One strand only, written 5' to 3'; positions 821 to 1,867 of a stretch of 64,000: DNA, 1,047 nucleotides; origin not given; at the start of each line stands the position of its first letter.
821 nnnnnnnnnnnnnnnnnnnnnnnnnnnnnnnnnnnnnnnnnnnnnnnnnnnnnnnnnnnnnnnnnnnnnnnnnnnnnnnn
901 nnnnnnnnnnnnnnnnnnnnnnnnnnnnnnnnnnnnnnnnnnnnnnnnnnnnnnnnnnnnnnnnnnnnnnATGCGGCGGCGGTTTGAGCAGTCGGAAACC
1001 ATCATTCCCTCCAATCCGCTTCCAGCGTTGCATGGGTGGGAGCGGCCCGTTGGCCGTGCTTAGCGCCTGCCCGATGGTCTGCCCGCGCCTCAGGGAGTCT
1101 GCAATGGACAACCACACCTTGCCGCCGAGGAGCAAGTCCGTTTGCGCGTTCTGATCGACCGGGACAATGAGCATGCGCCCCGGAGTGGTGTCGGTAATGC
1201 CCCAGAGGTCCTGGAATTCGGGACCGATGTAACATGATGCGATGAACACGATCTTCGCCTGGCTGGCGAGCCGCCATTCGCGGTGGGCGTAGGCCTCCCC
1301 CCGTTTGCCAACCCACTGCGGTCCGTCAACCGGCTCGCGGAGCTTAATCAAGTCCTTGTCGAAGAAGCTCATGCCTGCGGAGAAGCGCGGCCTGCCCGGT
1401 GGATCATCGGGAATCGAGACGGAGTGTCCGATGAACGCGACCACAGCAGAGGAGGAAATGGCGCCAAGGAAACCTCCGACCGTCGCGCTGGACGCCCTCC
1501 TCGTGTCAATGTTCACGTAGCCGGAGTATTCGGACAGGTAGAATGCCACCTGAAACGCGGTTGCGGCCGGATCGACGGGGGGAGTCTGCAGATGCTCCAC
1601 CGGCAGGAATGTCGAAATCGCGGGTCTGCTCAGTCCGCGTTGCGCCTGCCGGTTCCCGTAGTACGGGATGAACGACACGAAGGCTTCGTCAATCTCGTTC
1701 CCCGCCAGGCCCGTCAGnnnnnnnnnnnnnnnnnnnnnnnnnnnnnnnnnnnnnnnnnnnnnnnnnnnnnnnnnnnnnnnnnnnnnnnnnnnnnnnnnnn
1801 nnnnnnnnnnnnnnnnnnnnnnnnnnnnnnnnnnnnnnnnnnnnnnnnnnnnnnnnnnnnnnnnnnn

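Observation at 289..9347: Full-length surface-protein gene followed by an orphan C-terminal cassette, laid out like toxin-immunity switching modules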

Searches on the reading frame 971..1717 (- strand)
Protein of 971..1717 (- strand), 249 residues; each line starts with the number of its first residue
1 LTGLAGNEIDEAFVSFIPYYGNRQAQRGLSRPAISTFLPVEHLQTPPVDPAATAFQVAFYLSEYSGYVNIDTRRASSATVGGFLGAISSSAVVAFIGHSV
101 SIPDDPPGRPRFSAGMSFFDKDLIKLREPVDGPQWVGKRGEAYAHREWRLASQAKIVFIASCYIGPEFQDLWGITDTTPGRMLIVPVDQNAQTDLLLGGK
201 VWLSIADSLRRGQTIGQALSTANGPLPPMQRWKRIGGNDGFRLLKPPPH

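Call 9: search_protein_families(library=pfam, max_evalue=0.1, proteins=[window:971-1717:-])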
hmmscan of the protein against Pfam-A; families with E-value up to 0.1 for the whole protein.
seq(249 aa): 0 families

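Call 11: find_homologous_proteins(query=window:971-1717:-, max_evalue=0.01)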
Query seq(249 aa) (249 aa): 2 proteins with E <= 0.01 among 871 candidates.
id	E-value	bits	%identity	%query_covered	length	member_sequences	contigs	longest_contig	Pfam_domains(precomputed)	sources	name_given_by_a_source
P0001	8.1e-166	568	100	100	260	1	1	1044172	-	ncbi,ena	-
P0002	2.7e-117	409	76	100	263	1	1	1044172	-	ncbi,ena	-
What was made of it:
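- Tried and rejected: The word-indexed homolog search with the tip found only the two window copies (call 11).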

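Call 30: find_encoding_contigs(protein=P0001, flank=10000, max_places=3)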
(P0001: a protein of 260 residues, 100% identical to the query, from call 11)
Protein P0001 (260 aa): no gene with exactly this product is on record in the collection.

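Call 31: list_cluster_members(proteins=[P0001, P0002, P0003, P0006, P0009])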
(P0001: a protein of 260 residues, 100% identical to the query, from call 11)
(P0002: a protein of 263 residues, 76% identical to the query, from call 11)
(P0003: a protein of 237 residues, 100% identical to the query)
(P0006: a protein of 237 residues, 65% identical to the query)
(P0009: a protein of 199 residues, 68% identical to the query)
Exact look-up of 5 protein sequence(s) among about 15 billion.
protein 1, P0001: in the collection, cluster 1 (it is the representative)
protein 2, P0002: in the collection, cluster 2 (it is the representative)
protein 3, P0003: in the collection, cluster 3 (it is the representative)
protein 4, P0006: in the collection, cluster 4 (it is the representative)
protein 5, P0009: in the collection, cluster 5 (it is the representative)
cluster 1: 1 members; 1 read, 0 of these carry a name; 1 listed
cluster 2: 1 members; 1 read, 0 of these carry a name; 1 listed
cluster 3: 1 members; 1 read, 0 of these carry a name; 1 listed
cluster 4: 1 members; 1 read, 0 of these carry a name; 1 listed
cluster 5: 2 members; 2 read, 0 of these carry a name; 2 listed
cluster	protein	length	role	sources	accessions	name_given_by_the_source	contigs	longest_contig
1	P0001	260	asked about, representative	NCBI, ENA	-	-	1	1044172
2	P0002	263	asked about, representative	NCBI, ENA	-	-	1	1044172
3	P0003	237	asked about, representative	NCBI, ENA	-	-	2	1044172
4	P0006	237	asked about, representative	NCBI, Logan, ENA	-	-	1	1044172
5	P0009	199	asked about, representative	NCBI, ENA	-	-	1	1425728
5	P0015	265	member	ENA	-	-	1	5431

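Call 37: search_protein_families(library=ncbifam, proteins=[P0001, P0002], max_evalue=1)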
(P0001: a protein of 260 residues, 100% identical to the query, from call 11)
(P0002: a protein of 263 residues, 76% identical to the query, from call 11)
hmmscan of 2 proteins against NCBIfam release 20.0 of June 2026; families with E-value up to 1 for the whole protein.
P0001 (260 aa): 0 families

P0002 (263 aa): 0 families

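Call 38: search_solved_structures(query=A3, max_evalue=10)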
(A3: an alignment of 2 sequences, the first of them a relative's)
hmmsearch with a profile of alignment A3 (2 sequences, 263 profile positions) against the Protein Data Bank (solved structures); distinct sequences matched with E-value up to 10: 2.
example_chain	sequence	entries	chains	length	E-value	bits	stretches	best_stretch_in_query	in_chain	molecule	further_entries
8eb7_0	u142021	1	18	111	0.3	13.8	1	51-133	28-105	Tail spike protein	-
2vky_B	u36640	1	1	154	0.54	12.9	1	51-135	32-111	TAIL PROTEIN, PIIGCN4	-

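Call 46: search_protein_representatives(alignment_id=A3)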
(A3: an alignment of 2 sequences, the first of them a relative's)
Query: 2 sequences, 263 profile positions. Proteins with E-value up to 0.001 (for the whole library): 173; up to 1e-10: 63; up to 1e-30: 2. The best 150 are listed.
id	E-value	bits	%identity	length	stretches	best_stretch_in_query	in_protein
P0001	1.8e-167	571.8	-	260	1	1-263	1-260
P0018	5.4e-33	131.0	-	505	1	99-257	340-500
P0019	7.0e-26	107.7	-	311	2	116-258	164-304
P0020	1.4e-22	96.8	-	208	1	78-256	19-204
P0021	2.2e-22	96.2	-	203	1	105-238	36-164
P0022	4.0e-22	95.3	-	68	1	196-263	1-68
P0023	7.1e-22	94.5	-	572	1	32-250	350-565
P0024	1.2e-21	93.8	-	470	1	37-240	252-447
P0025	1.6e-21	93.4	-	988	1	32-244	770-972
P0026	2.7e-21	92.6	-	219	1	86-251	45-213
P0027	4.9e-21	91.8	-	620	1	31-250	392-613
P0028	5.3e-21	91.7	-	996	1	37-239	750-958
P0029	1.5e-20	90.2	-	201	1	84-251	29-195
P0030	2.5e-19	86.2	-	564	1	25-254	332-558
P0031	3.2e-19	85.8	-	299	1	5-251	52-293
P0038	2.3e-16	76.5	-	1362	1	2-252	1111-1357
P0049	3.6e-14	69.3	-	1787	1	32-251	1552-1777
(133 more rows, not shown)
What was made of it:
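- The domain is at the extreme C-terminus in 173 cluster representatives (call 46).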

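Call 55: predict_structure(alignment_id=A4)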
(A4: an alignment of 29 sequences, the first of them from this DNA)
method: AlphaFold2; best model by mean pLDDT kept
length: 232 residues; sequences in the alignment: 29
mean_pLDDT: 88.8   pTM: 0.86
mean pLDDT of the five models: 88.8, 88.2, 88.0, 84.3, 84.0
residues with pLDDT >= 90: 181; 70-90: 16; 50-70: 33; < 50: 2
segments of 3 or more residues with pLDDT < 50: none
pLDDT, mean of each block of 10 residues (from residue 1): 52 86 77 58 65 92 97 96 93 96 98 96 98 96 96 96 96 92 93 94 97 96 87 65
secondary structure, 60 per line:
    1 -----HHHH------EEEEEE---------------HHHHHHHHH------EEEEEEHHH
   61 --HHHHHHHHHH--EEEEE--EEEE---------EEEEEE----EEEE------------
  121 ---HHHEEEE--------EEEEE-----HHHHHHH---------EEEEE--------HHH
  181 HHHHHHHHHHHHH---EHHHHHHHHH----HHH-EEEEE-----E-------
elements in order: H6-9 E16-21 H37-45 E52-57 H63-72 E75-79 E82-85 E95-100 E105-108 E127-130 E139-143 H149-155 E165-169 H178-193 H198-206 E215-219
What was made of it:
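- On Clan CD (caspase / CHAT / legumain / gingipain) cysteine peptidases: The model has pLDDT 88.8 (call 55).
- Fold: AlphaFold2 pLDDT 88.8, pTM 0.86 (call 55).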

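Call 58: fold_search(model_id=the predicted structure, library=pdb)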
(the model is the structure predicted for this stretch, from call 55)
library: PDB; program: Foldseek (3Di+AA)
matches with E <= 10: 705; with E <= 0.001: 7
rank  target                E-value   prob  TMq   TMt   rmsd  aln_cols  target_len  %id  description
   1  8tl0_I                7.2e-06  1.00  0.52  0.28   7.7       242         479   12  Structure of activated SAVED-CHAT filament (released 2024-03-06)
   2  8tl0_C                9.9e-06  1.00  0.50  0.27   7.6       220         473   14  Structure of activated SAVED-CHAT filament (released 2024-03-06)
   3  8tl0_B                2.1e-05  1.00  0.45  0.24   8.8       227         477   13  Structure of activated SAVED-CHAT filament (released 2024-03-06)
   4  8tl0_A                3.7e-05  1.00  0.48  0.25   8.6       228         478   14  Structure of activated SAVED-CHAT filament (released 2024-03-06)
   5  8tl0_D                7.8e-05  1.00  0.47  0.25   8.3       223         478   13  Structure of activated SAVED-CHAT filament (released 2024-03-06)
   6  6ns7_B                1.7e-04  0.99  0.39  0.38   9.0       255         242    9  Crystal structure of murine caspase-11 (released 2020-07-29)
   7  8rw5                  7.9e-04  1.00  0.41  0.13   7.6       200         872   14  Symmetry expansion of dimeric transmembrane anti-sigma factor DdvA (released 2024-11-06)
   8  8rot_A                1.6e-03  1.00  0.42  0.14   7.7       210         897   12  Cryo-EM structure of the transmembrane anti-sigma factor DdvA (released 2024-11-06)
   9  3s8e_A                2.4e-03  0.99  0.48  0.50   9.7       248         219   10  Phosphorylation regulates assembly of the caspase-6 substrate-binding groove (released 2012-04-11)
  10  6ysa_C                3.1e-03  0.87  0.37  0.23  12.1       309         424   10  Crystal structure of Arabidopsis thaliana legumain isoform beta in zymogen state (released 2020-07-29)
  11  6px9_C                4.3e-03  0.96  0.41  0.45   9.4       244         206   10  Crystal structure of procaspase-8 in complex with covalent small molecule inhibitor 63-R (released 2020-01-29)
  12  1m72_A                4.3e-03  0.91  0.41  0.39  10.9       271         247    9  Crystal Structure of Caspase-1 from Spodoptera frugiperda (released 2004-01-20)
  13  8wra                  5.2e-03  0.87  0.38  0.36  11.2       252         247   11  The Crystal Structure of CASP1 from Biortus (released 2023-11-15)
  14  7wr0                  8.0e-03  0.84  0.38  0.37   9.2       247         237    9  P32 of caspase-4 C258A mutant (released 2023-01-25)
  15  5v6u_A                1.3e-02  0.84  0.39  0.42   8.7       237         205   11  Crystal structure of human caspase-7 soaked with allosteric inhibitor 2-[(2-acetylphenyl)sulfanyl]benzoic acid (released 2017-10-18)
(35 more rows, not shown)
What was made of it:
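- On Clan CD (caspase / CHAT / legumain / gingipain) cysteine peptidases: Foldseek hits: 8tl0 SAVED-CHAT at E 7e-6, probability 1.0, TM(query) 0.52, followed by caspases, DdvA, legumain, RgpB and separase (call 58).
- Foldseek top hits are all clan CD: SAVED-CHAT 8tl0 E=7e-6, caspase-11, DdvA CHAT, caspase-6, legumain, gingipain R, separase (call 58).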

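Call 59: find_encoding_contigs(protein=P0038, flank=6000, max_places=3)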
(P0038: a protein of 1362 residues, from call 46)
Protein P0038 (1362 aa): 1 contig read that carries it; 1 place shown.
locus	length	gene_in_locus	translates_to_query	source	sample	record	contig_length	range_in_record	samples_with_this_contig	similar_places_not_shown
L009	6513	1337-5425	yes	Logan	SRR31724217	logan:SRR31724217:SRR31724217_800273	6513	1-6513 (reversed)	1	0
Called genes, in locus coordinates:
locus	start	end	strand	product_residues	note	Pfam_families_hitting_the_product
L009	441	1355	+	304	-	-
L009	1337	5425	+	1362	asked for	PF17957:Big_7, PF13287:Fn3_assoc, PF13290:CHB_HEX_C_1, PF09136:Glucodextran_B, PF02368:Big_2 (weak)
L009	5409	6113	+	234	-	-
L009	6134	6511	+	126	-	?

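Call 61: find_encoding_contigs(protein=P0018, flank=6000, max_places=2)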
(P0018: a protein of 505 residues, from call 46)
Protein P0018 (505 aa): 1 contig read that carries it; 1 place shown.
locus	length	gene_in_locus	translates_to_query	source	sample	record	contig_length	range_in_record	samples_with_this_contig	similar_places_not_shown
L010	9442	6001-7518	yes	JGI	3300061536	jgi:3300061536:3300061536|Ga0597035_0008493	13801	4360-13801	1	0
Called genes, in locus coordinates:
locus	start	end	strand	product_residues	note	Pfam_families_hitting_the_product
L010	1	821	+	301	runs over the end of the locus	PF00701:DHDPS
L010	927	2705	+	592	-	PF13088:BNR_2 (faint), PF02012:BNR (faint)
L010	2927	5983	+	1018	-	PF13540:RCC1_2, PF25390:WD40_RLD, PF00415:RCC1, PF13540:RCC1_2, PF00415:RCC1, PF13540:RCC1_2, PF00415:RCC1, PF13540:RCC1_2, +12 more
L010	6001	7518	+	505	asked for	-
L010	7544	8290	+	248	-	-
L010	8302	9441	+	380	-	?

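Call 62: find_encoding_contigs(protein=P0028, flank=6000, max_places=2)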
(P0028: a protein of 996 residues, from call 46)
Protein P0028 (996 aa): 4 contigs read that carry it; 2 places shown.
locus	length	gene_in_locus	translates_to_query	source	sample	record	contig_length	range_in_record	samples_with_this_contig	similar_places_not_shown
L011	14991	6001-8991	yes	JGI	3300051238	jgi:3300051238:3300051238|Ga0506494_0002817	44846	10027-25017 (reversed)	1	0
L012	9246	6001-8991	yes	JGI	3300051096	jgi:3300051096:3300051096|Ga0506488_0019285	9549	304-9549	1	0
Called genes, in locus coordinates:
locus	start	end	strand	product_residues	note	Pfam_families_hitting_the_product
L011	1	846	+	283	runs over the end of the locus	-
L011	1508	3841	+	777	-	-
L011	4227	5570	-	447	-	PF13229:Beta_helix (faint)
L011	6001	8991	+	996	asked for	PF02368:Big_2 (weak), PF13360:PQQ_2 (faint)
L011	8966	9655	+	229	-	-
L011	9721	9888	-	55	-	-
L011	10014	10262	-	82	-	-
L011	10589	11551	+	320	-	PF13620:CarboxypepD_reg, PF13715:CarbopepD_reg_2 (weak), PF12587:DUF3761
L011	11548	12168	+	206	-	-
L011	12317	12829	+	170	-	-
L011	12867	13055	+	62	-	-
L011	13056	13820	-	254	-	PF27998:ArabinogalactanP (faint)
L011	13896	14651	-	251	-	-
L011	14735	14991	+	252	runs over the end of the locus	-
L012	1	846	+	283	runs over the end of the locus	-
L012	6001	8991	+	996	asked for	PF02368:Big_2 (weak), PF13360:PQQ_2 (faint)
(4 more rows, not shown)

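Call 63: find_encoding_contigs(protein=P0049, flank=6000, max_places=2)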
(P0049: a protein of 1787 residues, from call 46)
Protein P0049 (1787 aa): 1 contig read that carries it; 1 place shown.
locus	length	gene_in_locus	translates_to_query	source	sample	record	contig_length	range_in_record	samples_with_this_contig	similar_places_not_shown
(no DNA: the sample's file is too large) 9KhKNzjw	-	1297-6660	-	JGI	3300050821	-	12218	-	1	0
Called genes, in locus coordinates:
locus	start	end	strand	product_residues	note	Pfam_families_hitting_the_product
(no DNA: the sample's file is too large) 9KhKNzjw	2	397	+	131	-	?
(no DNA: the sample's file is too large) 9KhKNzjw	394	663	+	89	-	-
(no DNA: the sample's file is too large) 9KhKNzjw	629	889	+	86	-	-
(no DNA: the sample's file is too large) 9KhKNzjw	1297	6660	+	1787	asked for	PF25778:DUF7948, PF06739:SBBP, PF01833:TIG, PF09136:Glucodextran_B (weak), PF02368:Big_2 (weak)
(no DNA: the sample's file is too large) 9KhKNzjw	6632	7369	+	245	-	-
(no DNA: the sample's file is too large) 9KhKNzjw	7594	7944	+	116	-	-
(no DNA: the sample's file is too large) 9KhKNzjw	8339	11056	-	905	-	PF12704:MacB_PCD, PF02687:FtsX, PF12704:MacB_PCD, PF02687:FtsX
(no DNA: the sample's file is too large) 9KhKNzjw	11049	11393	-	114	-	PF03551:PadR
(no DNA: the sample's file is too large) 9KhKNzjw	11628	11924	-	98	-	-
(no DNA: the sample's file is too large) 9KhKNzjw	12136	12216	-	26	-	?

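Call 73: search_solved_structures(query=A4, max_evalue=10, show_alignments=2)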
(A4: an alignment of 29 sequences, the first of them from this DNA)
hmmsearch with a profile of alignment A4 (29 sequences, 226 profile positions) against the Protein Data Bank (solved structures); distinct sequences matched with E-value up to 10: 1.
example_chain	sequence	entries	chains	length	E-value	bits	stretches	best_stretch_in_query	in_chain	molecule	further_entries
8vej_A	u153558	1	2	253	1.2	11.8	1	173-209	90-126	CHD_buttress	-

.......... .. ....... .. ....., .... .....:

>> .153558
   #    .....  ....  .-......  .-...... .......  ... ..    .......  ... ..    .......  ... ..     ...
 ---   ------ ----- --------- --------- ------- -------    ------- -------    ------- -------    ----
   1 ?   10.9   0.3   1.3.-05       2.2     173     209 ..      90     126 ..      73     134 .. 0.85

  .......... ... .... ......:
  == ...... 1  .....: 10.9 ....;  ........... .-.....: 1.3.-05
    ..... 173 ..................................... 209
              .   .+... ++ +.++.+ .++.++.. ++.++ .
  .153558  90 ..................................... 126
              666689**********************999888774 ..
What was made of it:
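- On Clan CD (caspase / CHAT / legumain / gingipain) cysteine peptidases: No PDB sequence hit was found (calls 38, 73).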

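Call 74: search_protein_families(library=pfam, alignment_id=A4, max_evalue=1)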
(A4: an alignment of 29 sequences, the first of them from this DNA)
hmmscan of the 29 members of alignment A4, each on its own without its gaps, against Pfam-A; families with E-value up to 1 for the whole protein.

A. member 1, seq(232 aa): 0 families

B. families by the number of members that match (of 29 scanned): 7 families
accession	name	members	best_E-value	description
PF21595.3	CCL2-like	1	0.027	CCL2 lectin-like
PF10041.14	DUF2277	1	0.054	Uncharacterized conserved protein (DUF2277)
PF17552.7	DUF5464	1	0.14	Family of unknown function (DUF5464)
PF24366.1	DUF7522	1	0.14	Family of unknown function (DUF7522)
PF12770.12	CHAT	1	0.15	CHAT domain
PF01218.23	Coprogen_oxidas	1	0.19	Coproporphyrinogen III oxidase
PF07797.19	DUF1639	1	0.27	Protein of unknown function (DUF1639)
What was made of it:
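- On Clan CD (caspase / CHAT / legumain / gingipain) cysteine peptidases: One of 29 family members touches CHAT at E 0.15 (call 74).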

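Call 78: search_protein_families(library=padloc, proteins=[P0001, P0002], max_evalue=0.1)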
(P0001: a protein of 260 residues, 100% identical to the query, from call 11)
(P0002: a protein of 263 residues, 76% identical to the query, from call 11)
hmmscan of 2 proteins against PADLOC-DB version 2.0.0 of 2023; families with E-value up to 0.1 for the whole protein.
P0001 (260 aa): 0 families

P0002 (263 aa): 0 families

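Call 80: find_encoding_contigs(protein=P0015, flank=6000, max_places=2)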
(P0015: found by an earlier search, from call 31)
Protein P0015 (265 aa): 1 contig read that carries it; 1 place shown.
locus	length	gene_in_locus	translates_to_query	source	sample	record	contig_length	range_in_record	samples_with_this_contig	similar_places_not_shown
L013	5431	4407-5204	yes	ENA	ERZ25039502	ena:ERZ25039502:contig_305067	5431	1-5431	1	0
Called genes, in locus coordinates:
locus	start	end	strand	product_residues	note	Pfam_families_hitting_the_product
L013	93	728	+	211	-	-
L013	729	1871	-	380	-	PF00069:Pkinase, PF07714:PK_Tyr_Ser-Thr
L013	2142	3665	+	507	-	-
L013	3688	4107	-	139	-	-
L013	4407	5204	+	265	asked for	-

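Call 85: find_encoding_contigs(protein=P0025, flank=6000, max_places=2)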
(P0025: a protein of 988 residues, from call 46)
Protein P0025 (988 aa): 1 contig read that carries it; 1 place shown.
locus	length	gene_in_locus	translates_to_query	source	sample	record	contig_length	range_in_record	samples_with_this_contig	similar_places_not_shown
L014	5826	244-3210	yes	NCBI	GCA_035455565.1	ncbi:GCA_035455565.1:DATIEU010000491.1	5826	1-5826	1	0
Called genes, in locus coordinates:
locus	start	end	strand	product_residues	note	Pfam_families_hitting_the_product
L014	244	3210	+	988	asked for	PF13287:Fn3_assoc, PF13290:CHB_HEX_C_1, PF09136:Glucodextran_B (weak)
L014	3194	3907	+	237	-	-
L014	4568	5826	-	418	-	PF26550:Tricorn_2nd (faint), PF26549:Tricorn_N, PF07676:PD40 (weak)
